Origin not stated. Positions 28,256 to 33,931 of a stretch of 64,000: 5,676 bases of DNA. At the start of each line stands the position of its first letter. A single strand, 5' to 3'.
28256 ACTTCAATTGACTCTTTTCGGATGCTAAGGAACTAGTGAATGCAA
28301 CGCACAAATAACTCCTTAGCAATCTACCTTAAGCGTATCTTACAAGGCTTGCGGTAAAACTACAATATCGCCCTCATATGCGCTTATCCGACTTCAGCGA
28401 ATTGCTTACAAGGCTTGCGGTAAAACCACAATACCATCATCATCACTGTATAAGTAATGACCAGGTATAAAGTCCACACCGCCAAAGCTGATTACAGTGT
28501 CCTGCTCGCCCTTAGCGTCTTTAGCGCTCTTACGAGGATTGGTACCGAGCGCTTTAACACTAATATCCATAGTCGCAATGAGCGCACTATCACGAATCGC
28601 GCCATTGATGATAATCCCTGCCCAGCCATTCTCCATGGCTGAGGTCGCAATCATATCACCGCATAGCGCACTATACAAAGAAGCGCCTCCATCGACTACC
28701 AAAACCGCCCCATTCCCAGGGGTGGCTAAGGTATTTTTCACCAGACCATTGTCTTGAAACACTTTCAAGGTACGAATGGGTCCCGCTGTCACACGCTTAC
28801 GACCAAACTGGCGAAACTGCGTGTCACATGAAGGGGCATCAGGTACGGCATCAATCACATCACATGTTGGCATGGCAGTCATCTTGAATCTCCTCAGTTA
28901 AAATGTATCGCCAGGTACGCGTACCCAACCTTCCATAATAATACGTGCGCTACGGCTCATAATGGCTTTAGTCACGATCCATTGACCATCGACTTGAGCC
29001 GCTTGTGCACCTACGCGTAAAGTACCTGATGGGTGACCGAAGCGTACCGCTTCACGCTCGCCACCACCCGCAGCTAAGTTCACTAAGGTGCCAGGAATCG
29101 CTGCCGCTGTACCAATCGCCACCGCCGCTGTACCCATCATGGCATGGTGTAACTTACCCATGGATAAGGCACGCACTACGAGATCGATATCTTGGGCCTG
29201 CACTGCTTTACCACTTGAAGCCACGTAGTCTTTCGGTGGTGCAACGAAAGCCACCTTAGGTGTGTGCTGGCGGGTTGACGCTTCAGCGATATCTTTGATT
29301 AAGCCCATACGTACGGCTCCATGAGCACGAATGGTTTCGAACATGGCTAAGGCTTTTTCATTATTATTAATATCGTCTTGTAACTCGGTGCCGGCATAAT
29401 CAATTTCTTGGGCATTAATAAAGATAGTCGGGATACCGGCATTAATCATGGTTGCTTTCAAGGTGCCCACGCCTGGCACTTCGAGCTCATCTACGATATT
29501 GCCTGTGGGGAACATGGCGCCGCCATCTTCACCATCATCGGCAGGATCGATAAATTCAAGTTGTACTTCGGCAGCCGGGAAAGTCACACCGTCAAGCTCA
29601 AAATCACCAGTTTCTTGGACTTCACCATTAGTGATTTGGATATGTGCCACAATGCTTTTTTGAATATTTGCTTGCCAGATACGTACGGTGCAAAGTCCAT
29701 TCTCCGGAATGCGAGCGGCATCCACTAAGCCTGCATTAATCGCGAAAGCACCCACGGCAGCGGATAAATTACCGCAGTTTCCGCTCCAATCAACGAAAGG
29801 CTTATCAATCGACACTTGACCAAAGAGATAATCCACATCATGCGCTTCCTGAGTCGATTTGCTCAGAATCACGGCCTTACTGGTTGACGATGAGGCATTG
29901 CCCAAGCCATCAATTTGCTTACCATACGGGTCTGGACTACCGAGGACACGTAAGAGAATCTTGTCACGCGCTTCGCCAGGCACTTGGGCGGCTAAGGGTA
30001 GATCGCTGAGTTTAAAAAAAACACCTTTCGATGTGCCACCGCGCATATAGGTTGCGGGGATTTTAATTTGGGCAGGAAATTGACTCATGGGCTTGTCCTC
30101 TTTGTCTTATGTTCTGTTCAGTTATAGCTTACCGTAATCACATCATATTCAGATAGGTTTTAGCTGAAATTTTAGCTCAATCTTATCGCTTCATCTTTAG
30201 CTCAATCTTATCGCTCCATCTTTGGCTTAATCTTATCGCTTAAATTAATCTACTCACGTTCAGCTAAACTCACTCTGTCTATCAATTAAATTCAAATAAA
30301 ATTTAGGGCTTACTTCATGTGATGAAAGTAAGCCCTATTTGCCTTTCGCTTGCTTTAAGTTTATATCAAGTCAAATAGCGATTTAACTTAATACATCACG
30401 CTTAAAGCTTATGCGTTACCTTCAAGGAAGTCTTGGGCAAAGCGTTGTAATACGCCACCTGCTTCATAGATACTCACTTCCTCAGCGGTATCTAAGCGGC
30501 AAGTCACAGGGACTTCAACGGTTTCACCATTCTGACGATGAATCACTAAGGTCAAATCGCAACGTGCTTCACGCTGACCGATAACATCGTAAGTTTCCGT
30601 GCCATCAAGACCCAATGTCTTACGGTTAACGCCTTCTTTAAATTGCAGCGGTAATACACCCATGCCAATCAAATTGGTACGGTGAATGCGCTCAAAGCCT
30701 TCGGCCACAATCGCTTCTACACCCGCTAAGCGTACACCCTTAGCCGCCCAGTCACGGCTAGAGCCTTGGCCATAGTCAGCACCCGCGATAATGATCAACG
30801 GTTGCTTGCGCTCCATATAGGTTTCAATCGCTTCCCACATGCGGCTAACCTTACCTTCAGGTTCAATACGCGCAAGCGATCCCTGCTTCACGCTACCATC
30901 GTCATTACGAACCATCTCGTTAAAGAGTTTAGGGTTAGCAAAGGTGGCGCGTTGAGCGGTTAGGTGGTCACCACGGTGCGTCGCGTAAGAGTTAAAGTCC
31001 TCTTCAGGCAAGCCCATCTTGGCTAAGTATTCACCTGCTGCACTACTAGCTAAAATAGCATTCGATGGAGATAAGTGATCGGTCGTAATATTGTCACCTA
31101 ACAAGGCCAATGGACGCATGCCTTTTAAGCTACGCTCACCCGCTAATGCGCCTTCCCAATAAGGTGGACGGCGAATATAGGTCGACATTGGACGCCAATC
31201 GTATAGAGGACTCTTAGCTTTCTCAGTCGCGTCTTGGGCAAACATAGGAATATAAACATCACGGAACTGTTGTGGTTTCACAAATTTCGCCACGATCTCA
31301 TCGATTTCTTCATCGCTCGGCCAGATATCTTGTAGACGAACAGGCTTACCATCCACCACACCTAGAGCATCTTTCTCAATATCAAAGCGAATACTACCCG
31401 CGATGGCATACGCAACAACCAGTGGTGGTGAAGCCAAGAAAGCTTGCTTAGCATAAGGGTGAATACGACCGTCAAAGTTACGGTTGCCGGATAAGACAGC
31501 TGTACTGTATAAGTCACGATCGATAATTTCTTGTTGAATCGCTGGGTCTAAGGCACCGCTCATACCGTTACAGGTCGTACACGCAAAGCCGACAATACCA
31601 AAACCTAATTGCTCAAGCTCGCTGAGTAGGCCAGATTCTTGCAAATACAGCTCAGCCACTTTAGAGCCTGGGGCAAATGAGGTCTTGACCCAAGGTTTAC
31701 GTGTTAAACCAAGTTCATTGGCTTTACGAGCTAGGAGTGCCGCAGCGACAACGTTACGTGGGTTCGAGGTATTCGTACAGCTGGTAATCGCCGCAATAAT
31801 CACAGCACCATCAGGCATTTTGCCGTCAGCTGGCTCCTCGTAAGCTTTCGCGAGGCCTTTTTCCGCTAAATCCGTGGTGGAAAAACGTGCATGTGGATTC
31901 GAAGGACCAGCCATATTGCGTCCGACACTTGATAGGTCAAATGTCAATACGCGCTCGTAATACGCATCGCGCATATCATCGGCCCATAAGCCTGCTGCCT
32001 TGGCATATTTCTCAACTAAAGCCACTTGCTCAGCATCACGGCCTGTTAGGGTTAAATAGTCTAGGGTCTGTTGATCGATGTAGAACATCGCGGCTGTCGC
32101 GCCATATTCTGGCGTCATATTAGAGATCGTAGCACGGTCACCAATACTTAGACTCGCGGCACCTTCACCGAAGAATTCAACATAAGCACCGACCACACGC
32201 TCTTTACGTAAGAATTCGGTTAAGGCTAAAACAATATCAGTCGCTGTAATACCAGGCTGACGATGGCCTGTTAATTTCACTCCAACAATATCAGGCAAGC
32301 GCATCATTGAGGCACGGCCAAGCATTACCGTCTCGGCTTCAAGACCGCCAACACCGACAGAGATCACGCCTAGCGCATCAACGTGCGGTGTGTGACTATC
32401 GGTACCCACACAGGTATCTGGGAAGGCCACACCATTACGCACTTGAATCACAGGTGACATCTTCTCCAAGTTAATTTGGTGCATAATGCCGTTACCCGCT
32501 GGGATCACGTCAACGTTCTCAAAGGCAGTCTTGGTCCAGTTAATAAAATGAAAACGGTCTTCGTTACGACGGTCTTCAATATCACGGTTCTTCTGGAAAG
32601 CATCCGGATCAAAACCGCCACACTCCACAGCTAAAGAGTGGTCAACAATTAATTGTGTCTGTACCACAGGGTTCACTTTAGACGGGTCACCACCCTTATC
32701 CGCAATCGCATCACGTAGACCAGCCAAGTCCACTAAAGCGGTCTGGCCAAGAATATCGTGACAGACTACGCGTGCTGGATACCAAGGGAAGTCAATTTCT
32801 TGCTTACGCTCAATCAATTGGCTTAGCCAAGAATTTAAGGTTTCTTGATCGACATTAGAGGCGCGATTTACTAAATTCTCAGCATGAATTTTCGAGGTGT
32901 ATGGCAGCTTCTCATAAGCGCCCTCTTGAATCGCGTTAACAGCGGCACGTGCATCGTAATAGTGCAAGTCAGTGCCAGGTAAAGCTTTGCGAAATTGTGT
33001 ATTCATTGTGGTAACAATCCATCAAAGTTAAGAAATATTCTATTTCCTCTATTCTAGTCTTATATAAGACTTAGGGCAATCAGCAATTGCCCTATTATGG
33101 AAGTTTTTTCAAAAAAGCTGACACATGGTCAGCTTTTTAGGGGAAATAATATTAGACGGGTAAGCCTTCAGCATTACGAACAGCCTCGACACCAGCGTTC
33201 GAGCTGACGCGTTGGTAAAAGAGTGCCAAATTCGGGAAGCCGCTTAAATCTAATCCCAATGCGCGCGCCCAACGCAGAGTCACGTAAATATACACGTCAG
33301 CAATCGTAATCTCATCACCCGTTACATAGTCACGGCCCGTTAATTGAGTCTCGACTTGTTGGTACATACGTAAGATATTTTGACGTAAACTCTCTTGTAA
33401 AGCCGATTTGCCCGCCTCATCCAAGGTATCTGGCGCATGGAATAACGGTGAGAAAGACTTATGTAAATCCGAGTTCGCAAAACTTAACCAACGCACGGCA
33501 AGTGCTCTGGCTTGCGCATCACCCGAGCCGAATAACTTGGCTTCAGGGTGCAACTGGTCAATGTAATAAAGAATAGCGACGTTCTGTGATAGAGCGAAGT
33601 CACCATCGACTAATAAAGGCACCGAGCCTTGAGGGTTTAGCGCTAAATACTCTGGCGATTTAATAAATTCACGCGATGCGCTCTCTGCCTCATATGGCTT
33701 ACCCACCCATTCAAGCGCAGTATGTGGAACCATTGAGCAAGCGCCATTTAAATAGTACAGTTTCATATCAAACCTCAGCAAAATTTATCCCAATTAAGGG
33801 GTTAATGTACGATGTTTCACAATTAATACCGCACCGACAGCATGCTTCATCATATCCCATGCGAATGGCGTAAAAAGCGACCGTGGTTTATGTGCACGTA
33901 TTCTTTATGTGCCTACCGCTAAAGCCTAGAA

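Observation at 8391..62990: Window-wide pattern: the last codons plus stop codon of unrelated genes are re-copied in tandem just downstream of the real stop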

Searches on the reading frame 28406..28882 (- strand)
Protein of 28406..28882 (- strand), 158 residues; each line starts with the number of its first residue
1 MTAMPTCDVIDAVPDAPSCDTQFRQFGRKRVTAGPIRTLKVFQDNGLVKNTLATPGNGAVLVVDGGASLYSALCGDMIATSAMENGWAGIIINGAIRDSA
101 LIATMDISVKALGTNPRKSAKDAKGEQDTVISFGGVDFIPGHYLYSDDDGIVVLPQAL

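Call 12: find_encoding_contigs(protein=window:28406-28882:-, flank=3000, max_places=10)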
Protein window:28406-28882:- (158 aa): 2 contigs read that carry it; 1 place shown.
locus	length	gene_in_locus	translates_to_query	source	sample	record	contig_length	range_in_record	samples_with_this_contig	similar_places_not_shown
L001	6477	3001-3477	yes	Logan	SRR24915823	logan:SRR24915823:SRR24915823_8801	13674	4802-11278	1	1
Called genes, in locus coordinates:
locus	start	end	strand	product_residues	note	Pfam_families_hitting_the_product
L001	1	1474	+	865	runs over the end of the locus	PF00330:Aconitase, PF00694:Aconitase_C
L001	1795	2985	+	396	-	PF04303:PrpF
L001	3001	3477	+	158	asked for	PF03737:RraA-like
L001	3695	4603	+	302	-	PF00892:EamA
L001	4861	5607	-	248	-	PF00106:adh_short, PF01370:Epimerase (weak), PF08659:KR, PF23441:SDR (faint), PF13561:adh_short_C2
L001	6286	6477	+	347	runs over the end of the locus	PF01032:FecCD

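Call 70: list_cluster_members(proteins=[window:28406-28882:-, window:27280-28188:-, window:38759-40924:-, window:44172-45020:+, window:45251-46729:+, window:7209-8408:+, window:8726-9727:+])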
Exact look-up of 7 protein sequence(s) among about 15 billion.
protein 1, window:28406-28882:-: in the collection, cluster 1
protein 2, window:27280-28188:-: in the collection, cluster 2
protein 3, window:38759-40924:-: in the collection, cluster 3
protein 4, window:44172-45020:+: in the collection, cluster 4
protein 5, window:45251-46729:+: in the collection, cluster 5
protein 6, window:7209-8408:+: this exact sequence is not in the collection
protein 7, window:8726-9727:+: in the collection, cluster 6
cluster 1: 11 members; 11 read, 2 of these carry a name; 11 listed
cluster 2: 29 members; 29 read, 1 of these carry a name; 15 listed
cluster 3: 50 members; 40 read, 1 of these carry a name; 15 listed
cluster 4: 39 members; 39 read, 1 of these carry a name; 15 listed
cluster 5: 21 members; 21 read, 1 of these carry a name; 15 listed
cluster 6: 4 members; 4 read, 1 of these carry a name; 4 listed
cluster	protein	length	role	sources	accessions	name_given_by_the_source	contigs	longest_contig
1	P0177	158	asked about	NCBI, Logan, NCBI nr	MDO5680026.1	MAG: ribonuclease E activity regulator RraA [Pelistega sp.] | ribonuclease E activity regulator RraA [Pelistega sp.]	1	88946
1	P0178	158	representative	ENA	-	-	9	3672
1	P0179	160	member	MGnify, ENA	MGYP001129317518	CR=1 FL=1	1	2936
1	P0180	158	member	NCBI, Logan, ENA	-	-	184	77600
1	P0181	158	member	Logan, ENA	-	-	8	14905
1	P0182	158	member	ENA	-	-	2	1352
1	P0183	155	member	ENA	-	-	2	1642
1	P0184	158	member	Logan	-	-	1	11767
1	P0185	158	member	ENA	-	-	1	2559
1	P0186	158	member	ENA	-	-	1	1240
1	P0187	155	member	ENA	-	-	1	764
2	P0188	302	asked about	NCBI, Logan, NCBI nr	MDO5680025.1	MAG: EamA family transporter RarD [Pelistega sp.] | EamA family transporter RarD [Pelistega sp.]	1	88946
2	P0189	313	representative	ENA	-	-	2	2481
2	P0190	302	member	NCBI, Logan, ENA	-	-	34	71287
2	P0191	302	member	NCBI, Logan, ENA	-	-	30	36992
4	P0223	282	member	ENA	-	-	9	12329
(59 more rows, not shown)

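Call 73: find_encoding_contigs(protein=P0223, flank=5000, max_places=9)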
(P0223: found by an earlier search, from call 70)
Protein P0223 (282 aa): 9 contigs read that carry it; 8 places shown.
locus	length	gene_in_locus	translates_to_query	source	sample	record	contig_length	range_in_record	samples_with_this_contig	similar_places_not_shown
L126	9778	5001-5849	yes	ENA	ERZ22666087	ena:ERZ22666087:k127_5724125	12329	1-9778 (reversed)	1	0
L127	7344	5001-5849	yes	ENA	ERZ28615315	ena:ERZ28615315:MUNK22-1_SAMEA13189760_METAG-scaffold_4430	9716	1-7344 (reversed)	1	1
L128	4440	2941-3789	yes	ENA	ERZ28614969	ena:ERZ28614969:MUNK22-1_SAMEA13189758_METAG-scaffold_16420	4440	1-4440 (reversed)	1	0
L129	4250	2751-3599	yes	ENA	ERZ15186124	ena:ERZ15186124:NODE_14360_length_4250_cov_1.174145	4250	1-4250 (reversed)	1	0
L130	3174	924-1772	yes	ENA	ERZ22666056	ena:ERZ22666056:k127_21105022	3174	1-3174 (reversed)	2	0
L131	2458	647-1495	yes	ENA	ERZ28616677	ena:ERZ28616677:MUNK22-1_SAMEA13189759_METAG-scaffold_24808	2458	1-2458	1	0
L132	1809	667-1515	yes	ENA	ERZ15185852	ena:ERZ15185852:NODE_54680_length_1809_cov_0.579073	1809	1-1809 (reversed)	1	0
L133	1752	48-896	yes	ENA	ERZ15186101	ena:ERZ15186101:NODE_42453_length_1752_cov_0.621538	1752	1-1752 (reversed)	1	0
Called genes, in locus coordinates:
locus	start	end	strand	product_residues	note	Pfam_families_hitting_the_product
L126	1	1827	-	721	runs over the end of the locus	PF13802:Gal_mutarotas_2, PF01055:Glyco_hydro_31_2nd, PF21365:Glyco_hydro_31_3rd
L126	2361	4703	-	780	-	PF01266:DAO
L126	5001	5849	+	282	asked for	PF00459:Inositol_P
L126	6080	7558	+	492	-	PF03448:MgtE_N, PF00571:CBS, PF01769:MgtE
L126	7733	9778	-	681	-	?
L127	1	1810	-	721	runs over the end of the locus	PF13802:Gal_mutarotas_2, PF01055:Glyco_hydro_31_2nd, PF21365:Glyco_hydro_31_3rd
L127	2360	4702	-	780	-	PF01266:DAO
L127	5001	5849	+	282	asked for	PF00459:Inositol_P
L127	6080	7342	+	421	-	?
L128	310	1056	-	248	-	PF01266:DAO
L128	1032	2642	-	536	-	-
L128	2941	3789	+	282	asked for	PF00459:Inositol_P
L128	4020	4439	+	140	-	?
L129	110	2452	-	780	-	PF01266:DAO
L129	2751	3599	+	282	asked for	PF00459:Inositol_P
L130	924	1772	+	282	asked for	PF00459:Inositol_P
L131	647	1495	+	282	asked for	PF00459:Inositol_P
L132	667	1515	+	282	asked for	PF00459:Inositol_P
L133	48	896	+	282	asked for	PF00459:Inositol_P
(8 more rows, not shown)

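Call 74: find_encoding_contigs(protein=P0180, flank=1500, max_places=10)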
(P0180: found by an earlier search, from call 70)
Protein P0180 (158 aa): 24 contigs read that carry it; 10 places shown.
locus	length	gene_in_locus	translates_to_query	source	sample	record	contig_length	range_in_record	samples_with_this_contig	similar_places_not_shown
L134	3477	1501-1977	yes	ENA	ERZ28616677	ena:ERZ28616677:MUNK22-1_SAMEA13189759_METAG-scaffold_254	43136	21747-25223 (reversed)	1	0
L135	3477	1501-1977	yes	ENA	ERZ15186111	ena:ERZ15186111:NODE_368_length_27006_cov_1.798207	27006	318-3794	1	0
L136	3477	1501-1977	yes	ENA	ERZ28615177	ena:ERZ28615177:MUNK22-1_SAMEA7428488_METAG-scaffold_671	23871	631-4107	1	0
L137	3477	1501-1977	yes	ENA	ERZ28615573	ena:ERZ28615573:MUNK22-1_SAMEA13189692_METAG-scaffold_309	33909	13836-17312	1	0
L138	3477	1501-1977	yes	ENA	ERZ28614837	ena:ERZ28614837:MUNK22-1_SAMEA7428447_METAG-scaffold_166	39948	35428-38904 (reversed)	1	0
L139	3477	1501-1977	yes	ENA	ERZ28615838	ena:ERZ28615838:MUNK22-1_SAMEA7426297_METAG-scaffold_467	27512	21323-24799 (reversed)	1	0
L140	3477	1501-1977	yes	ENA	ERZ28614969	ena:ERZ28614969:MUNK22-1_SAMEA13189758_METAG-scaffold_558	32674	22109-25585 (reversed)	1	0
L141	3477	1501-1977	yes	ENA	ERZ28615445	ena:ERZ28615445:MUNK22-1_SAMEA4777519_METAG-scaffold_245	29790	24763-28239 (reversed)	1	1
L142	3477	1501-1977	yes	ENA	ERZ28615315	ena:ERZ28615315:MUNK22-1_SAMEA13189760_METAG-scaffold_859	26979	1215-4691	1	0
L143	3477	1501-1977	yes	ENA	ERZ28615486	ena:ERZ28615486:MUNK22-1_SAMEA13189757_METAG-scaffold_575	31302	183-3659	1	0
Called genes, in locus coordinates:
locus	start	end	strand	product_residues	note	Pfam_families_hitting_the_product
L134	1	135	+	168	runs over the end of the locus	PF00694:Aconitase_C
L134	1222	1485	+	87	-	PF04303:PrpF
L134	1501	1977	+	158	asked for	PF03737:RraA-like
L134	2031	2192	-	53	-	-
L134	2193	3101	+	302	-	PF00892:EamA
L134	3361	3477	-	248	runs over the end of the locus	PF00106:adh_short, PF01370:Epimerase (weak), PF08659:KR, PF23441:SDR (faint), PF13561:adh_short_C2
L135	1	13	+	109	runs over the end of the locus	?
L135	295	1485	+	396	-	PF04303:PrpF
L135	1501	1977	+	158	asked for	PF03737:RraA-like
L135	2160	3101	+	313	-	PF00892:EamA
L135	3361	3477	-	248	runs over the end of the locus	PF00106:adh_short, PF08659:KR, PF13561:adh_short_C2, PF23441:SDR (weak)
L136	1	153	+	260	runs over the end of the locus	?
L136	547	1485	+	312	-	PF04303:PrpF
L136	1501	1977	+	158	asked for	PF03737:RraA-like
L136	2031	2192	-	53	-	-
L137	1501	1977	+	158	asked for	PF03737:RraA-like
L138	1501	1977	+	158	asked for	PF03737:RraA-like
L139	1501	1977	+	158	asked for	PF03737:RraA-like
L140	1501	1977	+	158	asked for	PF03737:RraA-like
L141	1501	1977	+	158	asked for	PF03737:RraA-like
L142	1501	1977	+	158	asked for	PF03737:RraA-like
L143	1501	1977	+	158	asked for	PF03737:RraA-like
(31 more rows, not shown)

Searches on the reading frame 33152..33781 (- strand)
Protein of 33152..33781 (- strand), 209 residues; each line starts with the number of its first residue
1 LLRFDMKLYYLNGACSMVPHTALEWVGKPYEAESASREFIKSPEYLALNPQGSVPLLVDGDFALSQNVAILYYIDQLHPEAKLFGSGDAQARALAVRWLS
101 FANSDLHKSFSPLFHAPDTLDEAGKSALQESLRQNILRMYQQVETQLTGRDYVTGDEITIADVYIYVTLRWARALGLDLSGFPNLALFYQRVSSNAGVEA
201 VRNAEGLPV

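Call 26: search_protein_families(library=pfam, proteins=[window:33152-33781:-], max_evalue=1e-8)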
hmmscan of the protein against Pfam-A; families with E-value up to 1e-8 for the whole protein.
window:33152-33781:- (209 aa): 3 families
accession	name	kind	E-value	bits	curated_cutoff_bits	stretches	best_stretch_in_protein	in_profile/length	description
PF00043.30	GST_C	-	1.1e-13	51.6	20.7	1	112-194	12-91/93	Glutathione S-transferase, C-terminal domain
PF13410.11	GST_C_2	-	1.7e-11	44.5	24.9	1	130-191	5-69/69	Glutathione S-transferase, C-terminal domain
PF02798.26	GST_N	-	1.3e-09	38.7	20.9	1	6-76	3-76/76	Glutathione S-transferase, N-terminal domain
